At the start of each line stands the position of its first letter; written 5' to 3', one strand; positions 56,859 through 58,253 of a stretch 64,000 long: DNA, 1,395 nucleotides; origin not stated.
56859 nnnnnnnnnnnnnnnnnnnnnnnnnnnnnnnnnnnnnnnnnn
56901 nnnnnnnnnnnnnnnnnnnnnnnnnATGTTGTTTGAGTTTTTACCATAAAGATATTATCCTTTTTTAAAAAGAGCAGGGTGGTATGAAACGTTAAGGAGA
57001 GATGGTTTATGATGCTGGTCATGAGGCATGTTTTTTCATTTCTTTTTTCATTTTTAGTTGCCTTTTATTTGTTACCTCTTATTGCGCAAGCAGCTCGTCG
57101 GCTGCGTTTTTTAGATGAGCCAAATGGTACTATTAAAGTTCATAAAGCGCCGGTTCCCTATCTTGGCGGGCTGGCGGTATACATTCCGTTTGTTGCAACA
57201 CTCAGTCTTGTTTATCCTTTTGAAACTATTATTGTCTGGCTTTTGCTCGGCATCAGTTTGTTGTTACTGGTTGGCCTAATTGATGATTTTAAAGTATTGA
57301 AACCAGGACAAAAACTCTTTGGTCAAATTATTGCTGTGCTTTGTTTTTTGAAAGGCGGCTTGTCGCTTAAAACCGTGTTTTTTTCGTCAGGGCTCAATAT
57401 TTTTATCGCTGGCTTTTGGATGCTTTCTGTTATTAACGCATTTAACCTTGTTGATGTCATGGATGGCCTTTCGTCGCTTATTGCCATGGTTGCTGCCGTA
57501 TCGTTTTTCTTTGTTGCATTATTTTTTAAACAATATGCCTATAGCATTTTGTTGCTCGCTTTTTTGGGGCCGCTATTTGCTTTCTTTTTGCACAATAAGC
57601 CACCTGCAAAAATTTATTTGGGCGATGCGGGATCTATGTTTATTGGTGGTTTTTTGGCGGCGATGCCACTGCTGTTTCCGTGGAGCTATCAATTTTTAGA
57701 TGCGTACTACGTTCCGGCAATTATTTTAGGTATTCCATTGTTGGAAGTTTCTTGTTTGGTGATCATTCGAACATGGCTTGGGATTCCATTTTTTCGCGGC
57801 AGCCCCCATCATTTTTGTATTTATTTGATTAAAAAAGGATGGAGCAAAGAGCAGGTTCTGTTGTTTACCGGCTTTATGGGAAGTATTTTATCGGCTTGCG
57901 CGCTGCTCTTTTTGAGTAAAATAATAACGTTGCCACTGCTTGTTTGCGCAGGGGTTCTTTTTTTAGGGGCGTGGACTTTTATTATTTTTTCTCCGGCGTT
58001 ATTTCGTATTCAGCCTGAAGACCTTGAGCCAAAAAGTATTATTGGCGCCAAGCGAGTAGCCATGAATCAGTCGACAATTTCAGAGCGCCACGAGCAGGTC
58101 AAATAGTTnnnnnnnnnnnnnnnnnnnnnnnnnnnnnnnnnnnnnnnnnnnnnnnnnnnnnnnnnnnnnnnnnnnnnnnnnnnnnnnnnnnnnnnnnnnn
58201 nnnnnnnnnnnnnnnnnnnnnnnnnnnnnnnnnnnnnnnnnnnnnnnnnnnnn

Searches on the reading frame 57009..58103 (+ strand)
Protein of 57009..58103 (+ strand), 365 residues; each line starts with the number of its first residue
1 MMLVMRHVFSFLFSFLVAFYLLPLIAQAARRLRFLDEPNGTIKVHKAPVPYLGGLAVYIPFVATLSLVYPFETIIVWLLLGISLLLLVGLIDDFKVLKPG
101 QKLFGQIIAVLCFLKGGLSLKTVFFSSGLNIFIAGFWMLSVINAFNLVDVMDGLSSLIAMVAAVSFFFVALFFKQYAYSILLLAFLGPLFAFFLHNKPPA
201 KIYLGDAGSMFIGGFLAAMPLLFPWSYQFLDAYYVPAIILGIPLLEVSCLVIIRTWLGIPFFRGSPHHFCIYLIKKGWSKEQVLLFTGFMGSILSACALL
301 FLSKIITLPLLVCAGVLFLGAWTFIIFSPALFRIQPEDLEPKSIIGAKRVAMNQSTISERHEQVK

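Call 6: search_protein_families(library=pfam, proteins=[window:57009-58103:+])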
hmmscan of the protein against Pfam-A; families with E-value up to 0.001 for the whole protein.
window:57009-58103:+ (365 aa): 1 family
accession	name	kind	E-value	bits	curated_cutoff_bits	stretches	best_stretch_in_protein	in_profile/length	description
PF00953.26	Glycos_transf_4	-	2.6e-29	102.7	27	1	77-221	3-157/160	Glycosyl transferase family 4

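Call 40: find_encoding_contigs(protein=window:57009-58103:+, flank=10000, max_places=10)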
Protein window:57009-58103:+ (365 aa): 1 contig read that carries it; 1 place shown.
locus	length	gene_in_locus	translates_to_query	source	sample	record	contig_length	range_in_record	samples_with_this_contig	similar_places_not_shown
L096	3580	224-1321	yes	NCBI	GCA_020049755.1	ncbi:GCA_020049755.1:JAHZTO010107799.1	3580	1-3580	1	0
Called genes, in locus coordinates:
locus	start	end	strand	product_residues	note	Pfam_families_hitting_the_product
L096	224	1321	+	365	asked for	PF00953:Glycos_transf_4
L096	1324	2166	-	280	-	PF01261:AP_endonuc_2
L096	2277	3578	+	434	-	?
